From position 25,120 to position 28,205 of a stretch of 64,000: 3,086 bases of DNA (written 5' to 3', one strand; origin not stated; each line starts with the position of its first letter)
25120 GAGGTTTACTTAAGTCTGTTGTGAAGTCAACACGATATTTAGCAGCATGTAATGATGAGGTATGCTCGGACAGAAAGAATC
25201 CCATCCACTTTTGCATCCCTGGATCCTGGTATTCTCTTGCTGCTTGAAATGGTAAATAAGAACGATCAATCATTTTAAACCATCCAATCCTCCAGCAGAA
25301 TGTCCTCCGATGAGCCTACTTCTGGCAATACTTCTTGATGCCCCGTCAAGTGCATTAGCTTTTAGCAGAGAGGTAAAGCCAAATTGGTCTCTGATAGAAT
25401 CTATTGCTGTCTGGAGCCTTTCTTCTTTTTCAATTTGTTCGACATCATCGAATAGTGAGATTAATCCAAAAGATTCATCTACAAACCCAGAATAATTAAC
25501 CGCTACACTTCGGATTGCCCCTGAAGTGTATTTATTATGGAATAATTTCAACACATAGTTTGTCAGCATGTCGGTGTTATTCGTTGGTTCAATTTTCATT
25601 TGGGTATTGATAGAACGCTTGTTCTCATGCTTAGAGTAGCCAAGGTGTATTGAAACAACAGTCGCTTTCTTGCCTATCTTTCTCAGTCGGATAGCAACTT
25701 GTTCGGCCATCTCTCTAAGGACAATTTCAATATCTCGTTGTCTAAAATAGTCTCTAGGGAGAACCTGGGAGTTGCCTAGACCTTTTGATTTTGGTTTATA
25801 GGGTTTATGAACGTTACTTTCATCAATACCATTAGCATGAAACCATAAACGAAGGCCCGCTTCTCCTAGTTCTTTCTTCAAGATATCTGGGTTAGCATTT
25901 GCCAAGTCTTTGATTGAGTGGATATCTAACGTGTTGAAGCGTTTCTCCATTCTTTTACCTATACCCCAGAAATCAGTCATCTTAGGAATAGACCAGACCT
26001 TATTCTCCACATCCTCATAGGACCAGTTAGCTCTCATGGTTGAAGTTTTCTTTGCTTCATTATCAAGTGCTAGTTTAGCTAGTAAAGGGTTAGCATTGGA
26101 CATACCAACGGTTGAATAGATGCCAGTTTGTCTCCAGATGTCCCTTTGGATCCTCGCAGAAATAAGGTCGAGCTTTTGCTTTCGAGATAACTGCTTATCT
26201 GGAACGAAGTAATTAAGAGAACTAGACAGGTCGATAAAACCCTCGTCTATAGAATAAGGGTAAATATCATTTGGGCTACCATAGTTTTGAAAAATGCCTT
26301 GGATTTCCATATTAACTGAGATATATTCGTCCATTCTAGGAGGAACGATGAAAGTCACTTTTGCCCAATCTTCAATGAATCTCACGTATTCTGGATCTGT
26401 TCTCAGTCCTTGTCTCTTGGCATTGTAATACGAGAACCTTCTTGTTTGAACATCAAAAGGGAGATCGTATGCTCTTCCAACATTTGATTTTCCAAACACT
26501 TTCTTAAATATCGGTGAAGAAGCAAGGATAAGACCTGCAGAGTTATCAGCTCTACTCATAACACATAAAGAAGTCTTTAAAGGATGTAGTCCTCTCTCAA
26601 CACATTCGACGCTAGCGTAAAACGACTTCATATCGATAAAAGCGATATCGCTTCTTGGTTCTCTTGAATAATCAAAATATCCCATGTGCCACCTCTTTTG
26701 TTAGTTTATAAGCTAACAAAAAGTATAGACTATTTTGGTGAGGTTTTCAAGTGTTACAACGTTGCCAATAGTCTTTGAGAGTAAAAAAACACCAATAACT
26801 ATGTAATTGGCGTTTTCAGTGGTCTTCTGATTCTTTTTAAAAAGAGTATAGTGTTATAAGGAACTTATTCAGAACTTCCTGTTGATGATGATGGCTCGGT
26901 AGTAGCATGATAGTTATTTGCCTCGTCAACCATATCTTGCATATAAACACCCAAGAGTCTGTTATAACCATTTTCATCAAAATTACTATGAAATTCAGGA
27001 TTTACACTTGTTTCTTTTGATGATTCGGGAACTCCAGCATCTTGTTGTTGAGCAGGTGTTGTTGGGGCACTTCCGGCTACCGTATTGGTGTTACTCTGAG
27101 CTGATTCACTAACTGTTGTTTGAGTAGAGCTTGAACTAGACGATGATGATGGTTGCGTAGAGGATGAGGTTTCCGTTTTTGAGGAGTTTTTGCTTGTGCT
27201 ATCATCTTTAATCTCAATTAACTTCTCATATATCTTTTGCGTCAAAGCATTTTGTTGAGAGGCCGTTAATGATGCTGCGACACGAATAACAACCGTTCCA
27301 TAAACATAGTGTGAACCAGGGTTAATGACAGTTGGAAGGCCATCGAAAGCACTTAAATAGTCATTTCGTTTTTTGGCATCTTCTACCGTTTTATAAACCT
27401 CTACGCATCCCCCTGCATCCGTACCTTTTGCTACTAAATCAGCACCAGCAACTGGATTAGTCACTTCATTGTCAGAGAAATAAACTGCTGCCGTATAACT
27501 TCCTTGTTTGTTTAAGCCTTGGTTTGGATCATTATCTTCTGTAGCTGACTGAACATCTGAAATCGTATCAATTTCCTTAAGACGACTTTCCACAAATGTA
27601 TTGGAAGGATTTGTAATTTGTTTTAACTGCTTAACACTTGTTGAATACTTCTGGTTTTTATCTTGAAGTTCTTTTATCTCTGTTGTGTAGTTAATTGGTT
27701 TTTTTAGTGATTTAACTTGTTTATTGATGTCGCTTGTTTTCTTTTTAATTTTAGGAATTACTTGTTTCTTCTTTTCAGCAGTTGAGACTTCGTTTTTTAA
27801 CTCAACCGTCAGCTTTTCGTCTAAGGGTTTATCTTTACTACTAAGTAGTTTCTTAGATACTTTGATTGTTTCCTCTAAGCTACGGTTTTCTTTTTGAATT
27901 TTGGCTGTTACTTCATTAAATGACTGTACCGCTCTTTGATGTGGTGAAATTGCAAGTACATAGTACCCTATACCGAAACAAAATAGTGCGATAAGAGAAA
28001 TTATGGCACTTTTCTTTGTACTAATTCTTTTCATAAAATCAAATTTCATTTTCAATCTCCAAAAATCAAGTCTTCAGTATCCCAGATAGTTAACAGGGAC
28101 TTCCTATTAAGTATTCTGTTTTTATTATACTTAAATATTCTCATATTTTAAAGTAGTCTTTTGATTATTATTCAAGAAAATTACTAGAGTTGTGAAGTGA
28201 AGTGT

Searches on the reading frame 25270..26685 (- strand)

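Call 10: search_protein_families(library=pfam, proteins=[window:25270-26685:-], max_evalue=0.01)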
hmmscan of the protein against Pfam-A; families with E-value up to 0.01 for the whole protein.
window:25270-26685:- (471 aa): 5 families
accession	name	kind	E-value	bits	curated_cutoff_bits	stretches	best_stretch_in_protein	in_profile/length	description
PF11799.13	IMS_C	-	1.8e-18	67.4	20.7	1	301-406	2-104/109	impB/mucB/samB family C-terminal domain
PF00817.25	IMS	-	3.1e-18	66.6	23.2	1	17-207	1-147/148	impB/mucB/samB family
PF21999.2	IMS_HHH_1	-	3.1e-05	24.8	27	1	241-288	5-53/53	DNA polymerase-iota, thumb domain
PF11798.14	IMS_HHH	-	3.8e-05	24.1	24.4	1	223-255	1-32/32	IMS family HHH motif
PF11731.14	Cdd1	-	0.0027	18.3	25.5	0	235-273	7-45/86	Pathogenicity locus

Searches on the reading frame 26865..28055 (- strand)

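Call 10: search_protein_families(library=pfam, proteins=[window:26865-28055:-], max_evalue=0.01)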
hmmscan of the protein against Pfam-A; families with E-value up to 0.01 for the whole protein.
window:26865-28055:- (396 aa): 0 families

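Call 12: search_protein_families(library=ncbifam, proteins=[window:26865-28055:-], max_evalue=0.01)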
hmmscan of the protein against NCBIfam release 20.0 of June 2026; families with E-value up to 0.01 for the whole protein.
window:26865-28055:- (396 aa): 1 family
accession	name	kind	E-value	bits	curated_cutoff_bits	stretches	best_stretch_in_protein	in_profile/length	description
NF003034.1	PRK03918.1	equivalog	0.0042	15.1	700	1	41-156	183-297/878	DNA double-strand break repair ATPase Rad50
